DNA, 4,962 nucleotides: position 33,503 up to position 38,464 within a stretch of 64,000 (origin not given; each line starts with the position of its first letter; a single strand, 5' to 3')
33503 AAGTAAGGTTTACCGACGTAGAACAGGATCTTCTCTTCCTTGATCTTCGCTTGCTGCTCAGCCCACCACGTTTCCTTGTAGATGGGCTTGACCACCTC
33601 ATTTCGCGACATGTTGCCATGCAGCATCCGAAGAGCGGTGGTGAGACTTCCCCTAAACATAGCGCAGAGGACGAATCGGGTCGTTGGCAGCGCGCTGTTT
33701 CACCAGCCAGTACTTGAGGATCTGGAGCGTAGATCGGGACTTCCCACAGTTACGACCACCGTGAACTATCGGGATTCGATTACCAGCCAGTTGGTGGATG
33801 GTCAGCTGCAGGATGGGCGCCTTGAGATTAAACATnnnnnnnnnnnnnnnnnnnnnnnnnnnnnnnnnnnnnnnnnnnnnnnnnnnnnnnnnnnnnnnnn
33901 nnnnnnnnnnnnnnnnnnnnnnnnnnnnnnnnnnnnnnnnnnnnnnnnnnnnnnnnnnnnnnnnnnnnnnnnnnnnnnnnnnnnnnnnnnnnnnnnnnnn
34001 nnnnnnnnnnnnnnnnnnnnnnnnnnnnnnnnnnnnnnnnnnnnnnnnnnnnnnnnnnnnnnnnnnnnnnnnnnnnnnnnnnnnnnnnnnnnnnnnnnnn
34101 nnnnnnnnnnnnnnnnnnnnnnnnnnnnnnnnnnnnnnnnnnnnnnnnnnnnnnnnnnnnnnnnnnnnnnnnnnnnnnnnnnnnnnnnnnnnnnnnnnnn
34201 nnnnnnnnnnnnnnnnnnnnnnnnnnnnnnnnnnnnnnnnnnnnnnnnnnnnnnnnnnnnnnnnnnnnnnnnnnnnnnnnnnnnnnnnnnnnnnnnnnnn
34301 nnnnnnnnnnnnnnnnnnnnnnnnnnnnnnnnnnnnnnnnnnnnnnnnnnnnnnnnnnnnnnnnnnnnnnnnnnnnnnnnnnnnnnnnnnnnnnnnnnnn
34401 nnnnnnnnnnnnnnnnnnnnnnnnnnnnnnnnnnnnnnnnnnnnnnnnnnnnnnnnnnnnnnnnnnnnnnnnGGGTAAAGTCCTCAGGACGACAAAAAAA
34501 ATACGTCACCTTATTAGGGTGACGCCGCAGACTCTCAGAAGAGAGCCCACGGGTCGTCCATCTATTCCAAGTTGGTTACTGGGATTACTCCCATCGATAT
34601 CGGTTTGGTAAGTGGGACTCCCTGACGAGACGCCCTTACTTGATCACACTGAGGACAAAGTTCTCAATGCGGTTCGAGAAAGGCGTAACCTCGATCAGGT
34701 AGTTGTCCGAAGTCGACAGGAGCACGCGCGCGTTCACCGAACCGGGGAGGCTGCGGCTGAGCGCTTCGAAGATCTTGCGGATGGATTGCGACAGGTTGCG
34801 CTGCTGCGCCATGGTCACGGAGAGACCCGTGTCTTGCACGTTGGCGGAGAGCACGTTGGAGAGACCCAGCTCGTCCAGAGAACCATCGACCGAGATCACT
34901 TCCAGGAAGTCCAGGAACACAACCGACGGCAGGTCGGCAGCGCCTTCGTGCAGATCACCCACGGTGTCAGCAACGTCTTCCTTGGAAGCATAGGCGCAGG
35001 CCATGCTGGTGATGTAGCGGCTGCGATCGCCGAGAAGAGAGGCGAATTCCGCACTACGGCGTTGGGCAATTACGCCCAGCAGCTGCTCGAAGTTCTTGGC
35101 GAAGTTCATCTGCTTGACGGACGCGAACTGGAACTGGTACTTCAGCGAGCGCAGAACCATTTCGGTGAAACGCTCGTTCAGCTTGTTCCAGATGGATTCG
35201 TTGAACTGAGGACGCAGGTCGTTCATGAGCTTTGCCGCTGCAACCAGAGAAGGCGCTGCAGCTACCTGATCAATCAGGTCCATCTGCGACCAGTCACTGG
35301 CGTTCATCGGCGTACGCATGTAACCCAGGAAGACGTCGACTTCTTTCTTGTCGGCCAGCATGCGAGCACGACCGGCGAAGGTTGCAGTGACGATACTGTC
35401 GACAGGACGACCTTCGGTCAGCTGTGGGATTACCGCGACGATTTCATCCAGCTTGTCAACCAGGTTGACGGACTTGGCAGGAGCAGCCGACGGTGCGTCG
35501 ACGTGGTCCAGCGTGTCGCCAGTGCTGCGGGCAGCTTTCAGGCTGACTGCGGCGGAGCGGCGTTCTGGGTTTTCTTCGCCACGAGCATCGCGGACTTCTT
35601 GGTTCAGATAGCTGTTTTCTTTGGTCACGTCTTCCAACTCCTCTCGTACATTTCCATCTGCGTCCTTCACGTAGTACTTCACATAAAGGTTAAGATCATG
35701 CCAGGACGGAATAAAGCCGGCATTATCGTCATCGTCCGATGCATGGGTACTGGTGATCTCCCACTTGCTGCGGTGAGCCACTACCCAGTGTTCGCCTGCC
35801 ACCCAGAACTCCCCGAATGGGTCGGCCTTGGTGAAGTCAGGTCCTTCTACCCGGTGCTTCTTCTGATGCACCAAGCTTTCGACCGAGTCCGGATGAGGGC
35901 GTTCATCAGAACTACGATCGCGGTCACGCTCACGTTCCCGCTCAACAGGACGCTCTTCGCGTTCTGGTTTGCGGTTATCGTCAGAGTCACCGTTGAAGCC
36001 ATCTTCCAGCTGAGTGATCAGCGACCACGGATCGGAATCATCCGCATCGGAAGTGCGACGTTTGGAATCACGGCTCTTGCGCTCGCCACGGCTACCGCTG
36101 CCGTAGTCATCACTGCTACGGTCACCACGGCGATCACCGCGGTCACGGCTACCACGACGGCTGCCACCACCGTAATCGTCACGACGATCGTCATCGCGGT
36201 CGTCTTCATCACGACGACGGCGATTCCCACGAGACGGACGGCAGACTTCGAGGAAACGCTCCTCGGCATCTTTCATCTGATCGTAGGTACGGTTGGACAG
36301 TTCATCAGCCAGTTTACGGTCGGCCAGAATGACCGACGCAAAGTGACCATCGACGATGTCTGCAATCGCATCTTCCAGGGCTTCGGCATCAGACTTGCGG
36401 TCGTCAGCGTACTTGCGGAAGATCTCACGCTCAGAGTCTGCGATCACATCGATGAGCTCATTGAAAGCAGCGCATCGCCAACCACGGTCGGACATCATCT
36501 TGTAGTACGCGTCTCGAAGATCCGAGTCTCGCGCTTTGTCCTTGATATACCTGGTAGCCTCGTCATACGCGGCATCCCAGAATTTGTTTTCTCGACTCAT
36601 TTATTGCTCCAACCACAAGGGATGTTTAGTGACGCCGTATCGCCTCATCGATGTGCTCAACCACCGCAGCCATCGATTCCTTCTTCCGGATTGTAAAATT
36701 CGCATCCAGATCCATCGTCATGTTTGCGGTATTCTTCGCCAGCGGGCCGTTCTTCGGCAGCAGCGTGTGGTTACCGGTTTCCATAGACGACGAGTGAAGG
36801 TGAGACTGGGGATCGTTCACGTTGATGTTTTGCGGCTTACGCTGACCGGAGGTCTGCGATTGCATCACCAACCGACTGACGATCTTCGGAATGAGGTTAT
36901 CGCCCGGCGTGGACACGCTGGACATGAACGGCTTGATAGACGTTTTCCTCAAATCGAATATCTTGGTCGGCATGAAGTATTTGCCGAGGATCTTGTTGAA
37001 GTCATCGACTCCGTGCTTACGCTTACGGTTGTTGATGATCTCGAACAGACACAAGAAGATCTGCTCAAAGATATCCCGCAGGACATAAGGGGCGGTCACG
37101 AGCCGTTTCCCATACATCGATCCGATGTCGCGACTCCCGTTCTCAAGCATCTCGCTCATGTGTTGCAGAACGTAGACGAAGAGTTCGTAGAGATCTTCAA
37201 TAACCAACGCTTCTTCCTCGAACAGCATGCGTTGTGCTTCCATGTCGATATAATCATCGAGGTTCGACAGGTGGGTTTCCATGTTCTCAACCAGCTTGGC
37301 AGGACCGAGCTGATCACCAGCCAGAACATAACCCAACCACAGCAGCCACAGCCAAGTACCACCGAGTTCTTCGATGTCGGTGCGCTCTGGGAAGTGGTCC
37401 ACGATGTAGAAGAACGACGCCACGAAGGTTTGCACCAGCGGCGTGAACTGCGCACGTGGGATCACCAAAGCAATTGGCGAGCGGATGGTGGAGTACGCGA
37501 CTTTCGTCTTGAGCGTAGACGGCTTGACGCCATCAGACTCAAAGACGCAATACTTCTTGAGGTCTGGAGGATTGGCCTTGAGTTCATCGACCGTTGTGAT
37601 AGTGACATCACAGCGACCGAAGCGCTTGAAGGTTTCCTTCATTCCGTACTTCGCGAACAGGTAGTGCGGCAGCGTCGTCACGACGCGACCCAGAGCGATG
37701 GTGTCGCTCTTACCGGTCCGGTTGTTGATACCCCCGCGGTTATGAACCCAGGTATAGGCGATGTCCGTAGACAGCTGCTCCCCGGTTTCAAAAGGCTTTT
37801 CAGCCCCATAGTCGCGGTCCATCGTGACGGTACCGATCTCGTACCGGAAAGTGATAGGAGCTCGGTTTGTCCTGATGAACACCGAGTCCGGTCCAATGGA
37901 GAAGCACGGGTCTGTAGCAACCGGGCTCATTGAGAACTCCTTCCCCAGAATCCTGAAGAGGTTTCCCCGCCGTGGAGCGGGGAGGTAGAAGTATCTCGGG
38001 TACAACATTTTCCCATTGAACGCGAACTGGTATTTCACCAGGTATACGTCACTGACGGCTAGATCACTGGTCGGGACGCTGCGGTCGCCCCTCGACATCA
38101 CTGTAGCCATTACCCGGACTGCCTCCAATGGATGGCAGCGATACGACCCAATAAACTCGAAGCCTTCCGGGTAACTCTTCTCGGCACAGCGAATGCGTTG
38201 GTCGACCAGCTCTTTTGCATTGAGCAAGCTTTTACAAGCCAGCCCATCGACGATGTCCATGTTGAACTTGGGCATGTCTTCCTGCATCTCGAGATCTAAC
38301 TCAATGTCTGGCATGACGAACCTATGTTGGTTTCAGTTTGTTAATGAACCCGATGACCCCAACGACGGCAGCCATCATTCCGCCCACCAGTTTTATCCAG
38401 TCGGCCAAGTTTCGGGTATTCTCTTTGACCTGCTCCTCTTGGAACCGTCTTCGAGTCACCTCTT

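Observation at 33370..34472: CYTH/TTM-like gene followed by a 60-aa P-loop mini-ORF and a 96-aa ORF, joined by identical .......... overlaps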

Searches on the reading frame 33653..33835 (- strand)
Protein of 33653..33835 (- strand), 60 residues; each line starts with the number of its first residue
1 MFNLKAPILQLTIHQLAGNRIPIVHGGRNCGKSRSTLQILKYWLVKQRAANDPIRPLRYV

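Call 4: search_protein_families(library=pfam, proteins=[window:33653-33835:-], max_evalue=10)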
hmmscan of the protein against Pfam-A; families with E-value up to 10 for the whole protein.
window:33653-33835:- (60 aa): 1 family
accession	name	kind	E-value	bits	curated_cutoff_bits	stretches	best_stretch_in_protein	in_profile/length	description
PF13173.12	AAA_14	-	0.17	12.3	27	1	19-44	2-27/129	AAA domain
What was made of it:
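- On P-loop NTPase (60-aa ORF): Pfam AAA_14: E 0.17 (call 4).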

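Call 5: search_protein_families(library=phrogs, proteins=[window:33653-33835:-], max_evalue=1)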
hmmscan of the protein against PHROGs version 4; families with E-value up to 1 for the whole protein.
window:33653-33835:- (60 aa): 2 families
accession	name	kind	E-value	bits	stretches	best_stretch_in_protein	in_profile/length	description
phrog_2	-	head and packaging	0.064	12.9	1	10-46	265-303/807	terminase large subunit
phrog_239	-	DNA, RNA and nucleotide metabolism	0.51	10.2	1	10-47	349-386/801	DNA primase/helicase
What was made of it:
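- On P-loop NTPase (60-aa ORF): PHROG terminase: E 0.064 (call 5).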

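Call 16: search_dna_similar(query=window:33653-33835:-, collection=phages, mode=protein, max_rows=30, max_evalue=1)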
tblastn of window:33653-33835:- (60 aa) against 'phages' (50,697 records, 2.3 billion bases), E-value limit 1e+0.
No match.

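Call 38: find_homologous_proteins(query=window:33653-33835:-, max_evalue=10)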
Query window:33653-33835:- (60 aa): 1 proteins with E <= 10 among 1 candidates.
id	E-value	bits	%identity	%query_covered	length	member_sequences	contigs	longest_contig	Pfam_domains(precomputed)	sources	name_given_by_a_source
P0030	9.3e-33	128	98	100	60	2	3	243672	-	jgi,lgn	jgi:hypothetical protein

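Call 50: search_solved_structures(query=A4, max_evalue=10, show_alignments=3)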
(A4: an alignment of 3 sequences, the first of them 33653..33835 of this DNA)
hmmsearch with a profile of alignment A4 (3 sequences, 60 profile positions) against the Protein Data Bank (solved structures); distinct sequences matched with E-value up to 10: 5.
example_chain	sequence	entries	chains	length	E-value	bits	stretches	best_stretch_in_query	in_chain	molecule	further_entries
8ssu_A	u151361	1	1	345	0.84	13.1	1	17-45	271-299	Transcriptional repressor CTCF,LIM domain-binding protein 1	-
3e1s_A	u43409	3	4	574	0.89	13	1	13-38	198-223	Exodeoxyribonuclease V, subunit RecD | Exodeoxyribonuclease V, subunit RecD, putative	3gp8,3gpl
8cuc_E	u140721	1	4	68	1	12.8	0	24-42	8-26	Sal-like protein 4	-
7y3i_A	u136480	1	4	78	1.4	12.4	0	24-42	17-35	Sal-like protein 4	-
7y3k_A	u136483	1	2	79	1.4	12.4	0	24-42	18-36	Sal-like protein 4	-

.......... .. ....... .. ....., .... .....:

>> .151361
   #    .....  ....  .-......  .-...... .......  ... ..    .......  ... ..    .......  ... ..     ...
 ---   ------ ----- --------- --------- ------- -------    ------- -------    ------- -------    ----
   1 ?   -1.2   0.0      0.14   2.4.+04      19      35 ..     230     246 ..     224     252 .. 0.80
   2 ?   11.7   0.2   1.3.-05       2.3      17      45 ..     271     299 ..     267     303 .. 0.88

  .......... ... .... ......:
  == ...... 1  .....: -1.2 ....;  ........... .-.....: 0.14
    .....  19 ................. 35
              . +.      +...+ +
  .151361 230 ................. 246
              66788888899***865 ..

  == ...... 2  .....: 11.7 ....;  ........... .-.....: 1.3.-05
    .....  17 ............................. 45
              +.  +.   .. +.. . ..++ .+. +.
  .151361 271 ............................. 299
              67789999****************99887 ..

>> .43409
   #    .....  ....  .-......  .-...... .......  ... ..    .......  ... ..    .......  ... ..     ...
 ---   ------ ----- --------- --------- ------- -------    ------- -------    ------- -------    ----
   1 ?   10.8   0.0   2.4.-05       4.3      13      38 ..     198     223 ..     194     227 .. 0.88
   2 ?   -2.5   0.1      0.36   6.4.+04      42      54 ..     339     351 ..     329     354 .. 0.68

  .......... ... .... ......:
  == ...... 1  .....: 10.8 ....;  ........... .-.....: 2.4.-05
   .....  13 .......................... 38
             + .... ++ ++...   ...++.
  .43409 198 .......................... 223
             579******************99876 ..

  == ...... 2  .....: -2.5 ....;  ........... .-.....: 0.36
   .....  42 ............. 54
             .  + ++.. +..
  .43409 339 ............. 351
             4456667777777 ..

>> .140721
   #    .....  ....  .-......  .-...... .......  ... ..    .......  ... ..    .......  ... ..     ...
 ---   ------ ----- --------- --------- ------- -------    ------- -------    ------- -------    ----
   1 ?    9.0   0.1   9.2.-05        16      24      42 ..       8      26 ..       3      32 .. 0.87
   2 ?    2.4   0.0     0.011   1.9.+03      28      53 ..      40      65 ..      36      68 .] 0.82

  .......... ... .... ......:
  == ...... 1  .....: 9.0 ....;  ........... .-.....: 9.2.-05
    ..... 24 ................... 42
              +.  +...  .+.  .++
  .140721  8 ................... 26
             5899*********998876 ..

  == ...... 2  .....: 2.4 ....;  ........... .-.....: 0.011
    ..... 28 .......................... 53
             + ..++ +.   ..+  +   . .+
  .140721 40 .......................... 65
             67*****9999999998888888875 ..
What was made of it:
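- On P-loop NTPase (60-aa ORF): PDB RecD: E 0.89 (call 50).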

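Call 61: search_protein_representatives(protein=window:33653-33835:-)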
Query: 60 residues. Proteins with E-value up to 0.001 (for the whole library): 1; up to 1e-10: 1; up to 1e-30: 0. The best 1 are listed.
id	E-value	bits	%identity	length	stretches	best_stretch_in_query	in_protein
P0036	7.8e-20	85.7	65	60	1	1-60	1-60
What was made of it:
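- On P-loop NTPase (60-aa ORF): Exhaustive phmmer of 1.84 billion proteins finds only its own ortholog (call 61).
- Only P0030 and P0036, its own orthologs, were found in 5.8 billion and 1.84 billion protein sets (calls 38, 61). No homolog exists anywhere else (call 61).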

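Call 72: predict_structure(alignment_id=A5)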
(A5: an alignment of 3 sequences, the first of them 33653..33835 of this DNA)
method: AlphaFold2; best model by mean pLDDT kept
length: 60 residues; sequences in the alignment: 3
mean_pLDDT: 52.9   pTM: 0.31
mean pLDDT of the five models: 52.9, 52.5, 51.6, 50.3, 49.5
residues with pLDDT >= 90: 0; 70-90: 0; 50-70: 32; < 50: 28
segments of 3 or more residues with pLDDT < 50: 1-11, 13-19, 25-32
pLDDT, mean of each block of 10 residues (from residue 1): 43 49 49 59 66 52
secondary structure, 60 per line:
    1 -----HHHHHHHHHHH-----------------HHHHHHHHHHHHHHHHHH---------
elements in order: H6-16 H34-51
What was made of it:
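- The AlphaFold model of the 60-aa protein is uninformative (pLDDT 53, call 72). The AlphaFold model has low confidence (call 72).
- Tried and rejected: AlphaFold on the 60-aa protein with 3 sequences: pLDDT 53, uninformative (call 72).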

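Call 87: find_encoding_contigs(protein=P0030, flank=3000, max_places=4)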
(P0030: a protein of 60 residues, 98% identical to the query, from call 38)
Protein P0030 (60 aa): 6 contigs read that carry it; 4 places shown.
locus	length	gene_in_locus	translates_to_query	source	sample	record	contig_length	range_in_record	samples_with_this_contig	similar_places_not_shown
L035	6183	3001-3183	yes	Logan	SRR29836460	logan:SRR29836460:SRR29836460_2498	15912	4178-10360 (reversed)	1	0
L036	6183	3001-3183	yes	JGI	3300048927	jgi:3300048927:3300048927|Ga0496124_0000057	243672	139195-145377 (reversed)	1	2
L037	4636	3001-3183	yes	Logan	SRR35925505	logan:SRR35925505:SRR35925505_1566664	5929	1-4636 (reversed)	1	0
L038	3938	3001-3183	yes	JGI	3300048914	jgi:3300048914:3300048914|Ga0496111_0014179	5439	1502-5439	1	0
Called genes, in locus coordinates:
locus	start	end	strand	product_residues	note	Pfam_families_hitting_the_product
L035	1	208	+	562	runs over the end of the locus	-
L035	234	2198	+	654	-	-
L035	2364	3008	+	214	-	-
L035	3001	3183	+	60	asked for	-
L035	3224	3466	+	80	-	-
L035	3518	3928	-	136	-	-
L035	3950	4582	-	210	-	-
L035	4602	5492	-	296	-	PF23838:DUF7208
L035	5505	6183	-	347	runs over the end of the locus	PF25613:DUF7941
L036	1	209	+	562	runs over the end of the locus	-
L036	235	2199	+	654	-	-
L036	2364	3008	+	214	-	-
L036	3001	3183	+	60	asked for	-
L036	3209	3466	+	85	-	-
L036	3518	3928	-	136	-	-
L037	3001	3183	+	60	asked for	-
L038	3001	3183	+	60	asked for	-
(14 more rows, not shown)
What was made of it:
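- Checked: The 214/60/96 layout is found on contigs from four separate samples (call 87).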

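Call 113: search_protein_families(library=ncbifam, proteins=[window:33653-33835:-], max_evalue=1)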
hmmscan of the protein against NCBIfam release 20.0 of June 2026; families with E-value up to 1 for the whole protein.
window:33653-33835:- (60 aa): 0 families
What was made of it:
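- No significant family hit (calls 4, 5, 50, 113).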

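Call 117: search_protein_families(library=padloc, proteins=[window:33653-33835:-], max_evalue=1)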
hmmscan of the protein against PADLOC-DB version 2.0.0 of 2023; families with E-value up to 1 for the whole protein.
window:33653-33835:- (60 aa): 1 family
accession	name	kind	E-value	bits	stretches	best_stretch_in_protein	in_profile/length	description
PDLC04787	PDC-S01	-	0.034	11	1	14-46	22-54/412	-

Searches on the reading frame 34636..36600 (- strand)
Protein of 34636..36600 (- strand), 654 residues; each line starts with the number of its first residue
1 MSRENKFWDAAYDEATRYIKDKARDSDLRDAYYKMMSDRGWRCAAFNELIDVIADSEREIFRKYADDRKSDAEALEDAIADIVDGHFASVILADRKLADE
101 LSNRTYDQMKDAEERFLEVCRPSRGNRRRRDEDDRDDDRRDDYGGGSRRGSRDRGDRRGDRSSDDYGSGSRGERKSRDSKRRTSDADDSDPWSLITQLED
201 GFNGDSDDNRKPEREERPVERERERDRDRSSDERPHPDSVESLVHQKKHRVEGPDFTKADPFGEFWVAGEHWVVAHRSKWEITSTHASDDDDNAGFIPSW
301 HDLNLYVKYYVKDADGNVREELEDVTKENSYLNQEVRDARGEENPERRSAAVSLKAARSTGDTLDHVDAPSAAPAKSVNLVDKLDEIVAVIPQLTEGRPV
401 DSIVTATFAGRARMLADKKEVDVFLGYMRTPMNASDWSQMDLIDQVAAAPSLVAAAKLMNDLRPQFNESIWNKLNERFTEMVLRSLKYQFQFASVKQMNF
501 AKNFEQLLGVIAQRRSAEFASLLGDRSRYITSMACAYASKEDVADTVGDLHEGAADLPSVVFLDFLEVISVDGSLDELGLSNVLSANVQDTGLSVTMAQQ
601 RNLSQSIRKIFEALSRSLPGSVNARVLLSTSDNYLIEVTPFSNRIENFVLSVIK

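Call 58: search_protein_families(library=phrogs, proteins=[window:34636-36600:-], max_evalue=0.001)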
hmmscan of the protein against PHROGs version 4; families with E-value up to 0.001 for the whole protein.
window:34636-36600:- (654 aa): 1 family
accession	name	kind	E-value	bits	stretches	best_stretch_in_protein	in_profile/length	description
phrog_36323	-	unknown function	0.00086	18.9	0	14-235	44-262/699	-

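Call 59: search_protein_families(library=pfam, proteins=[window:34636-36600:-], max_evalue=0.01)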
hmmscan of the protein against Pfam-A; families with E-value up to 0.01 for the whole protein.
window:34636-36600:- (654 aa): 0 families

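Call 117: search_protein_families(library=padloc, proteins=[window:34636-36600:-], max_evalue=1)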
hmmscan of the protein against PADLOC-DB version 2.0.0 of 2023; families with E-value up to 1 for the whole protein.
window:34636-36600:- (654 aa): 1 family
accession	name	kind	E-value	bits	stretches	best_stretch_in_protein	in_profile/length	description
PDLC01238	Cas12a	-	0.014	11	1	451-527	187-265/1289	Cas12a_M29_V-A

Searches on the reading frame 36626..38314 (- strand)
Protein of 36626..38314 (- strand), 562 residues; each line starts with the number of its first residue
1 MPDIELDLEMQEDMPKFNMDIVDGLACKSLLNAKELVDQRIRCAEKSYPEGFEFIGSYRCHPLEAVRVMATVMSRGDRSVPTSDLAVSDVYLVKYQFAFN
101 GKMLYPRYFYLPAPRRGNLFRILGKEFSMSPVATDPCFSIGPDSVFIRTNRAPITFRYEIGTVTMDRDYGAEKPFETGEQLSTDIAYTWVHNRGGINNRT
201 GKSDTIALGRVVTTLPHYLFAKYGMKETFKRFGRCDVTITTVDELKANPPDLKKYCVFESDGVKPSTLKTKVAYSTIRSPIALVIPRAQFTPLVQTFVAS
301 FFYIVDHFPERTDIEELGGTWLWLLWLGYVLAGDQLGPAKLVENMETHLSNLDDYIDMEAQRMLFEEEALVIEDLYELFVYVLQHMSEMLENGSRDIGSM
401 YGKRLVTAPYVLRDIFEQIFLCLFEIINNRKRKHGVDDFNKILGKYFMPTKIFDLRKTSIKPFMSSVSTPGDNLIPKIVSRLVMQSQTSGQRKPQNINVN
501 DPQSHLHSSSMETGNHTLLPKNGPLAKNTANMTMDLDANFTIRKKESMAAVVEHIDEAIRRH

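Call 58: search_protein_families(library=phrogs, proteins=[window:36626-38314:-], max_evalue=0.001)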
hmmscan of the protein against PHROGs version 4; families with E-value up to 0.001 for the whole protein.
window:36626-38314:- (562 aa): 1 family
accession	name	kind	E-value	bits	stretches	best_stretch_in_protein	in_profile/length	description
phrog_2943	-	DNA, RNA and nucleotide metabolism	5.5e-116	389.2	1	10-561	9-532/535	polymerase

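Call 59: search_protein_families(library=pfam, proteins=[window:36626-38314:-], max_evalue=0.01)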
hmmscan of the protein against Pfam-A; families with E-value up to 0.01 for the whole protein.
window:36626-38314:- (562 aa): 0 families
